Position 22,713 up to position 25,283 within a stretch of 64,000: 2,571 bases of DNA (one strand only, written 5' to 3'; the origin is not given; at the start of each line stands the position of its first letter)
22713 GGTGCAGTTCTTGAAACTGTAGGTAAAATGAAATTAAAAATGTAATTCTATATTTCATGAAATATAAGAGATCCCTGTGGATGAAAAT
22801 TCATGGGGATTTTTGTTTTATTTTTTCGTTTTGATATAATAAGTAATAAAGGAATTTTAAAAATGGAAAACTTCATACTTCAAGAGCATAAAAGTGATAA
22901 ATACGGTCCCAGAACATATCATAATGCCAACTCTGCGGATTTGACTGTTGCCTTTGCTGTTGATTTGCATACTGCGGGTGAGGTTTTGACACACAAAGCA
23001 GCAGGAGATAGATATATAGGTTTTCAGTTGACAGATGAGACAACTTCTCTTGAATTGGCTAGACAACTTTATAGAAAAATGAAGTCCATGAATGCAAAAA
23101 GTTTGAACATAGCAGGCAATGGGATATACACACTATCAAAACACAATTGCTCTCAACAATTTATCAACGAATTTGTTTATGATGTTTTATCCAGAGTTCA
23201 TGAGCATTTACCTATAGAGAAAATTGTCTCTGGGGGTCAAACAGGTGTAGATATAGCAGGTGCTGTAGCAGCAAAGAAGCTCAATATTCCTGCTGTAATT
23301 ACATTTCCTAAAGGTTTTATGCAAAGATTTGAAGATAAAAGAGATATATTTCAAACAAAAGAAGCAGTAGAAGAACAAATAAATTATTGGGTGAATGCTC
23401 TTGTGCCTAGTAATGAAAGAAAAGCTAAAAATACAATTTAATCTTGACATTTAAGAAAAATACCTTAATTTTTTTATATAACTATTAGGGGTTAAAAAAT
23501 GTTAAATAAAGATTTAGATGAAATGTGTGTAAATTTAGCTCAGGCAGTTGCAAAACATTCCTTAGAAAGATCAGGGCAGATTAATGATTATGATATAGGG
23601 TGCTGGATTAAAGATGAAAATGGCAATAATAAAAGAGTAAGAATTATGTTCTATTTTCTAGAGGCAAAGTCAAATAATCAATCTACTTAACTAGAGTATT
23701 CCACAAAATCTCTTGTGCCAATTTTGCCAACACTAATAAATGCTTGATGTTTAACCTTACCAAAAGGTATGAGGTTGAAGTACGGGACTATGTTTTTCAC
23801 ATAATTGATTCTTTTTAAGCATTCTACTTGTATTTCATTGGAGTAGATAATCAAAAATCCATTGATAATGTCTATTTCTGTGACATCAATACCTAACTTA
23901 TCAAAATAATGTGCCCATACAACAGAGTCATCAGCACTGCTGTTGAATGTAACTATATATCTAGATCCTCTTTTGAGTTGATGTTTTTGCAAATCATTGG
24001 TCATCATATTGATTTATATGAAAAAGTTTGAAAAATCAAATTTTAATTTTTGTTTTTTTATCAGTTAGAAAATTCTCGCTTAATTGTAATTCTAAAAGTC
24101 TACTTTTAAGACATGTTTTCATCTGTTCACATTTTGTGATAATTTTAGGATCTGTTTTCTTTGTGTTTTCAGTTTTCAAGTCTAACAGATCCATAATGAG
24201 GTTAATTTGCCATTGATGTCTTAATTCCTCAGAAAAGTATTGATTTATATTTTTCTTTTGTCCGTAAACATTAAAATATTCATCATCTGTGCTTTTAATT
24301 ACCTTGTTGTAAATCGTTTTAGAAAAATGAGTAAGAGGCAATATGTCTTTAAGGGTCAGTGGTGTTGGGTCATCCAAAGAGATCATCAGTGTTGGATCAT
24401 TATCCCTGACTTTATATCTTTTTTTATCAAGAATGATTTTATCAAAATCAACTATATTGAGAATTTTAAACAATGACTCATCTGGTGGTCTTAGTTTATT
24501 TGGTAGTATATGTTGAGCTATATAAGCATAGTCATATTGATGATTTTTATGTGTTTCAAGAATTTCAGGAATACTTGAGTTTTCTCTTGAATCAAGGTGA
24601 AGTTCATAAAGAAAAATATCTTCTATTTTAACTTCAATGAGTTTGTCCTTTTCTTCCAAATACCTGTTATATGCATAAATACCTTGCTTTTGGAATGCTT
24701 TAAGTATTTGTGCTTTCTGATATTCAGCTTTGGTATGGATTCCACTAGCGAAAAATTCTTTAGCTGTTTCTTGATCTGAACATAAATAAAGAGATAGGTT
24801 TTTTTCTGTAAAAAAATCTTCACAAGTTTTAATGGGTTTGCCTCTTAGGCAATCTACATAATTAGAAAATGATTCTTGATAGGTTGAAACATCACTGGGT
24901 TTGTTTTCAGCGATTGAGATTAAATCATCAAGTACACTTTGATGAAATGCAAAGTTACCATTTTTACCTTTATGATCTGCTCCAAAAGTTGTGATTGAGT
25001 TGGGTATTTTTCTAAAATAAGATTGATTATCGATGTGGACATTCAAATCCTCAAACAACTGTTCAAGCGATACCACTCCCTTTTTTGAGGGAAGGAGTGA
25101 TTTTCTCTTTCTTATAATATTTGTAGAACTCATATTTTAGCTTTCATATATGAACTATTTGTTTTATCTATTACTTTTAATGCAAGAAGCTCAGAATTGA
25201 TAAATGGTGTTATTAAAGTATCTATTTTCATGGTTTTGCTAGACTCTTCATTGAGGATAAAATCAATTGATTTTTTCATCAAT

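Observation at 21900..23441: SLOG/YpsA-like (MoCo-carrier-type) protein co-transcribed with pncA under the NAD operator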

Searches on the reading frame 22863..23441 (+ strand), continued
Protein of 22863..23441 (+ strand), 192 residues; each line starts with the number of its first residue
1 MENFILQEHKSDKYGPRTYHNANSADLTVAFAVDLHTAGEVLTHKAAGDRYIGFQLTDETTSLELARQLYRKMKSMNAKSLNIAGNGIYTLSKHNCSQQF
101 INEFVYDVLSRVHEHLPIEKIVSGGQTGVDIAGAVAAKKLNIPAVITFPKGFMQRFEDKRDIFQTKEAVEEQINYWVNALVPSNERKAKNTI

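Call 81: search_dna_similar(query=window:22863-23441:+, collection=plasmids, mode=protein, max_rows=25, max_evalue=0.001)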
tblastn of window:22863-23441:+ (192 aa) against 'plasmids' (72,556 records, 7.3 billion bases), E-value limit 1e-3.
Records with a match: 111; places in all: 120; records where one place covers at least 80% of the query: 91.
Best place of each record, by identity: <60% 111.
By first word of the organism name: Pseudomonas 107; Burkholderia 2; Stutzerimonas 1; Spirosoma 1.
By predicted mobility (MOB-suite, as given by PLSDB): non-mobilizable 87; conjugative 24.
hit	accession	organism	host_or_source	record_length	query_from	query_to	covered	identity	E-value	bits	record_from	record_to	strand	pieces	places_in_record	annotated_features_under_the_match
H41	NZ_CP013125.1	Pseudomonas mendocina S5.2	rhizosphere soil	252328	6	186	94%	50.3%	3e-45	166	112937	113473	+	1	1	hypothetical protein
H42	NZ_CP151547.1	Pseudomonas aeruginosa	Homo sapiens,urine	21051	6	176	89%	52.0%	2e-51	184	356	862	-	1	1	hypothetical protein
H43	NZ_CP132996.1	Pseudomonas aeruginosa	Homo sapiens,sputum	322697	6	176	89%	52.0%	2e-51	184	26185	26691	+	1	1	hypothetical protein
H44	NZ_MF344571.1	Pseudomonas aeruginosa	-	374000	6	176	89%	52.0%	2e-51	184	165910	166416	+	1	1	hypothetical protein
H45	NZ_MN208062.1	Pseudomonas aeruginosa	-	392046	6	176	89%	52.0%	2e-51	184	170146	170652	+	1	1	hypothetical protein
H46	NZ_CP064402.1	Pseudomonas aeruginosa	Homo sapiens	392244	6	176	89%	52.0%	2e-51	184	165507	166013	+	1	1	hypothetical protein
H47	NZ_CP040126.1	Pseudomonas aeruginosa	Homo sapiens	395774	6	176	89%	52.0%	2e-51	184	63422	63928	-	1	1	hypothetical protein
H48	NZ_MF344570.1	Pseudomonas aeruginosa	-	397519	6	176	89%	52.0%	2e-51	184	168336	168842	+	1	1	hypothetical protein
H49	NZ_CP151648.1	Pseudomonas aeruginosa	Homo sapiens,sputum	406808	6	176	89%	52.0%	2e-51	184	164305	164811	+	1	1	hypothetical protein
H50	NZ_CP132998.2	Pseudomonas aeruginosa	Homo sapiens,sputum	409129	6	176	89%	52.0%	2e-51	184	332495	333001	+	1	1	hypothetical protein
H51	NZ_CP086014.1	Pseudomonas aeruginosa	Homo sapiens,skin secretions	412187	6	176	89%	52.0%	2e-51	184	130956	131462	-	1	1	hypothetical protein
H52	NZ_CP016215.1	Pseudomonas aeruginosa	Homo sapiens,sputum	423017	6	176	89%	52.0%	2e-51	184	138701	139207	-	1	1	hypothetical protein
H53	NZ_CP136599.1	Pseudomonas aeruginosa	cell culture,clinical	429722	6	176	89%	52.0%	2e-51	184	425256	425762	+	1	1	hypothetical protein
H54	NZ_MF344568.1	Pseudomonas aeruginosa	-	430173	6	176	89%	52.0%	2e-51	184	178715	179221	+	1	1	hypothetical protein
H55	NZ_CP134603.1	Pseudomonas putida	Homo sapiens,stool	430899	6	176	89%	52.0%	2e-51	184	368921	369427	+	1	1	hypothetical protein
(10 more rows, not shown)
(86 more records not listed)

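Call 82: get_annotated_region(hit=H44, flank=7000)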
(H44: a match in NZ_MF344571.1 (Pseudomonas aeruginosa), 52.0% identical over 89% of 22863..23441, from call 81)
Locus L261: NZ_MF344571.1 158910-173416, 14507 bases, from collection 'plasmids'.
description: Pseudomonas aeruginosa strain R31014 plasmid pR31014-IMP, complete sequence
organism: Pseudomonas aeruginosa (NCBI taxid 287)
taxonomy: Bacteria; Pseudomonadota; Gammaproteobacteria; Pseudomonadales; Pseudomonadaceae; Pseudomonas; Pseudomonas aeruginosa
host: -; source: -; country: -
typing (MOB-suite, as given by PLSDB): non-mobilizable; replicon rep_cluster_1115,rep_cluster_1254; mating-pair formation MPF_I
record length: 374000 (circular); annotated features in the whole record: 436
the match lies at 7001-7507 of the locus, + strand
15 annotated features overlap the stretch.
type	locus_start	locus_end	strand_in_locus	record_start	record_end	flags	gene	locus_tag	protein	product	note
CDS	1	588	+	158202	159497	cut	-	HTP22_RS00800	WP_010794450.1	tyrosine-type recombinase/integrase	-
CDS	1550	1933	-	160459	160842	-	-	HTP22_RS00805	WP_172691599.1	hypothetical protein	-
CDS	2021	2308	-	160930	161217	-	-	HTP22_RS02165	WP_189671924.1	hypothetical protein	-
CDS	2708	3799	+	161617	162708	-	-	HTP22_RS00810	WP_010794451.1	hypothetical protein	-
CDS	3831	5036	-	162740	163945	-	-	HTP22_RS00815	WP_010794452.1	hypothetical protein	-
CDS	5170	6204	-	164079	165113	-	-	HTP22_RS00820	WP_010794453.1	DNA-binding protein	-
CDS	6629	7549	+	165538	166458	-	-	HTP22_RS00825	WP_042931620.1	hypothetical protein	-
CDS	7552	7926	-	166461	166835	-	-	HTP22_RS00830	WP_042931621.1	hypothetical protein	-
CDS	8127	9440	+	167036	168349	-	-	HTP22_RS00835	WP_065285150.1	hypothetical protein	-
CDS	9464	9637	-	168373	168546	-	-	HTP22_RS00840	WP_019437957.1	hypothetical protein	-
CDS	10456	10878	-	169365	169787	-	-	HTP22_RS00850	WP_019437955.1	hypothetical protein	-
CDS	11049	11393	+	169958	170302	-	-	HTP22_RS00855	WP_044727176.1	hypothetical protein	-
CDS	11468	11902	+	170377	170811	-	-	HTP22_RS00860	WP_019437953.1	GTP diphosphokinase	-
CDS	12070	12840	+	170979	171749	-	-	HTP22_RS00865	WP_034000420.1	type II secretion system protein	-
CDS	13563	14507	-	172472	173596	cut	-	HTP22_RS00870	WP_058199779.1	site-specific integrase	GO:0015074 - DNA integration [Evidence IEA]; GO:0006310 - DNA recombination [Evidence IEA]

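Call 83: search_protein_representatives(alignment_id=A1)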
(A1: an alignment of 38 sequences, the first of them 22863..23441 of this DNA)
Query: 38 sequences, 191 profile positions. Proteins with E-value up to 0.001 (for the whole library): 2702; up to 1e-10: 1147; up to 1e-30: 424. The best 150 are listed.
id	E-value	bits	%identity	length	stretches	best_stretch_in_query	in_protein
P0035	6.0e-84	296.5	-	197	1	3-190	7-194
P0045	5.3e-80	283.6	-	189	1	1-183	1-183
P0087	1.1e-78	279.3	-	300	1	2-186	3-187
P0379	4.4e-73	261.0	-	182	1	2-182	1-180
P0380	2.3e-68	245.6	-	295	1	2-185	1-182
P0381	3.1e-68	245.2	-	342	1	3-180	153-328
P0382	7.5e-68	244.0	-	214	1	3-183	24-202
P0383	2.5e-67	242.2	-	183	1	1-179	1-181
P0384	6.0e-67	241.0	-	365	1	1-186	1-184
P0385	1.5e-66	239.7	-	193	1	1-183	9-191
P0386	4.1e-66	238.3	-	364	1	3-182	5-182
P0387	6.4e-65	234.4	-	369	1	2-184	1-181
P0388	9.1e-64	230.6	-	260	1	3-181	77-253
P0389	2.6e-63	229.2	-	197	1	2-187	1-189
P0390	8.9e-63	227.4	-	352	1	3-180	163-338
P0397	1.7e-61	223.2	-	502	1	3-183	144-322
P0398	3.3e-60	219.0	-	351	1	1-184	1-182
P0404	3.1e-59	215.9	-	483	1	4-184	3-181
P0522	4.3e-46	173.0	-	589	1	4-176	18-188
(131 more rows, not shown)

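Call 85: search_protein_families(library=pfam, alignment_id=A3, max_evalue=0.001)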
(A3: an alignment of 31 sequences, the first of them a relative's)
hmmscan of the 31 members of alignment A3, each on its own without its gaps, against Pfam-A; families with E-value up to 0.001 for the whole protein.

A. member 1, P0401 (674 aa): 1 family
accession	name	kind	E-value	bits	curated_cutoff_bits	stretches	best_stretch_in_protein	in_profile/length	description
PF12694.12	cpYpsA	-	1.1e-08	35.4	26.2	1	151-224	52-125/145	Circularly permutated YpsA SLOG family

B. families by the number of members that match (of 31 scanned): 8 families
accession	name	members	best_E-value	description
PF12694.12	cpYpsA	31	1.1e-15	Circularly permutated YpsA SLOG family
PF14216.11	DUF4326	10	1.3e-21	Domain of unknown function (DUF4326)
PF08719.17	NADAR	8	4.1e-48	NADAR domain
PF25176.1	DUF7831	1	6.9e-41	Family of unknown function (DUF7831)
PF00550.31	PP-binding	1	5e-10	Phosphopantetheine attachment site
PF09726.14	Macoilin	1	2.6e-05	Macoilin family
PF08010.17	Phage_30_3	1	0.00063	Bacteriophage protein GP30.3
PF10686.14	YAcAr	1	0.0007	YspA, cpYpsA-related SLOG family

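Call 86: search_protein_families(library=pfam, proteins=[P0381, P0390, P0384, P0386, P0398, P0087, P0380, P0397, P0404, P0522], max_evalue=0.001)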
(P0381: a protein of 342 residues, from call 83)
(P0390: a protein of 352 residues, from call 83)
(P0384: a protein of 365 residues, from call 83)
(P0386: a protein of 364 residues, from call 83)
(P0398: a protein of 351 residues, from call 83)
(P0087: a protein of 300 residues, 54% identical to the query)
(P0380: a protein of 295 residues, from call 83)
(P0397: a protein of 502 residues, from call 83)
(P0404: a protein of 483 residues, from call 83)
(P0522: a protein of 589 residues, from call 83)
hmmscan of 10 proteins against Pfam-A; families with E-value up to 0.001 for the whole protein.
P0381 (342 aa): 3 families
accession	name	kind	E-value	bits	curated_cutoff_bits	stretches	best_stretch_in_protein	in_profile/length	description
PF08719.17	NADAR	-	1.3e-21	78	35.1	1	9-137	8-162/163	NADAR domain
PF12694.12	cpYpsA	-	7.3e-11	42.4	26.2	1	154-233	44-125/145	Circularly permutated YpsA SLOG family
PF08010.17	Phage_30_3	-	0.00063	20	36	0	14-63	7-57/138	Bacteriophage protein GP30.3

P0390 (352 aa): 2 families
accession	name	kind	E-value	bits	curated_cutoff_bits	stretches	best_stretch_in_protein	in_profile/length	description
PF08719.17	NADAR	-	8.5e-45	153.4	35.1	1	8-152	10-162/163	NADAR domain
PF12694.12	cpYpsA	-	2.5e-10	40.7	26.2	1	164-243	44-125/145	Circularly permutated YpsA SLOG family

P0384 (365 aa): 1 family
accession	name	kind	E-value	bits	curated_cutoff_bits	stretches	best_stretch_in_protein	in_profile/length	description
PF12694.12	cpYpsA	-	5.6e-10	39.6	26.2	1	6-83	46-125/145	Circularly permutated YpsA SLOG family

P0386 (364 aa): 2 families
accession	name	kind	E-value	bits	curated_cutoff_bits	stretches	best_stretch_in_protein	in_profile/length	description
PF08719.17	NADAR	-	4.1e-48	164.2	35.1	1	195-343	1-161/163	NADAR domain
PF12694.12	cpYpsA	-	1.3e-09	38.4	26.2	0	120-152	1-33/145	Circularly permutated YpsA SLOG family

P0398 (351 aa): 2 families
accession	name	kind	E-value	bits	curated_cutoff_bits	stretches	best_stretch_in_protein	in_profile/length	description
PF12694.12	cpYpsA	-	1.2e-10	41.7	26.2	1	4-83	44-125/145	Circularly permutated YpsA SLOG family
PF14216.11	DUF4326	-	7e-08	33.5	25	1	214-298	10-78/82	Domain of unknown function (DUF4326)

P0087 (300 aa): 1 family
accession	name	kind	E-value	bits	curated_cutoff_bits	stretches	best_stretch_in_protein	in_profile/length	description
PF12694.12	cpYpsA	-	1.6e-12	47.8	26.2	2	6-86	45-125/145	Circularly permutated YpsA SLOG family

P0380 (295 aa): 1 family
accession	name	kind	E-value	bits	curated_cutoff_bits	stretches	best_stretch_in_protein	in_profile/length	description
PF12694.12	cpYpsA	-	2.3e-09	37.6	26.2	0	117-156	1-38/145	Circularly permutated YpsA SLOG family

P0397 (502 aa): 3 families
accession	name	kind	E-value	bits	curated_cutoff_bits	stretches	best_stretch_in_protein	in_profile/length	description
PF08719.17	NADAR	-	1.5e-46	159.1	35.1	1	334-483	2-163/163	NADAR domain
PF12694.12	cpYpsA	-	1.1e-15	58.1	26.2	2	145-224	44-125/145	Circularly permutated YpsA SLOG family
PF14216.11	DUF4326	-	6.8e-09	36.7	25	1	31-107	13-78/82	Domain of unknown function (DUF4326)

P0404 (483 aa): 3 families
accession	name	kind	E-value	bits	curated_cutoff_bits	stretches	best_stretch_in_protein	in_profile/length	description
PF08719.17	NADAR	-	4.3e-44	151.1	35.1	1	322-466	10-162/163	NADAR domain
PF12694.12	cpYpsA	-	1.4e-09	38.3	26.2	0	117-152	1-36/145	Circularly permutated YpsA SLOG family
PF14216.11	DUF4326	-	1.7e-09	38.6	25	1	213-289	16-80/82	Domain of unknown function (DUF4326)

P0522 (589 aa): 2 families
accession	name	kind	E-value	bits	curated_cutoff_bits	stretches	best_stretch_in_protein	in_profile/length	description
PF14216.11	DUF4326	-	6.7e-20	72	25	1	484-570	2-81/82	Domain of unknown function (DUF4326)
PF12694.12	cpYpsA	-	2e-13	50.7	26.2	2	132-164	1-33/145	Circularly permutated YpsA SLOG family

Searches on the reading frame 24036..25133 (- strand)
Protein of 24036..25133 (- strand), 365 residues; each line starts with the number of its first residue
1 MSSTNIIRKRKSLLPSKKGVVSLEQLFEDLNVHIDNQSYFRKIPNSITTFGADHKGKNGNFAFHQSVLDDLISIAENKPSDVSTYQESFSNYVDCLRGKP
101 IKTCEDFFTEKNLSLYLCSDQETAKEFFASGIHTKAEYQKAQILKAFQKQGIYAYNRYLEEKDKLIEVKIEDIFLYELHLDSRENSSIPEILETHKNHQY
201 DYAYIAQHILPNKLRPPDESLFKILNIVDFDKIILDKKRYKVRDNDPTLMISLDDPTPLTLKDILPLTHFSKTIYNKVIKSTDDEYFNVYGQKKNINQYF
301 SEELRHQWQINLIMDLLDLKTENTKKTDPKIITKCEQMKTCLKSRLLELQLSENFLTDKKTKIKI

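Call 3: search_protein_families(library=pfam, proteins=[window:24036-25133:-], max_evalue=0.1)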
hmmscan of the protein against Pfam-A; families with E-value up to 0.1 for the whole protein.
window:24036-25133:- (365 aa): 1 family
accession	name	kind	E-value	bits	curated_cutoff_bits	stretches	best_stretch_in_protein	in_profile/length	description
PF06925.17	MGDG_synth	-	0.021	15.3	25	0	103-135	128-160/169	Monogalactosyldiacylglycerol (MGDG) synthase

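Call 24: search_protein_families(library=phrogs, proteins=[window:24036-25133:-], max_evalue=0.001)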
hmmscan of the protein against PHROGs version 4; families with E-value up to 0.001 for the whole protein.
window:24036-25133:- (365 aa): 0 families

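Call 72: search_protein_families(library=padloc, proteins=[window:24036-25133:-], max_evalue=0.01)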
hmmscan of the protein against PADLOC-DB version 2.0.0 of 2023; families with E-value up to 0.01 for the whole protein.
window:24036-25133:- (365 aa): 0 families
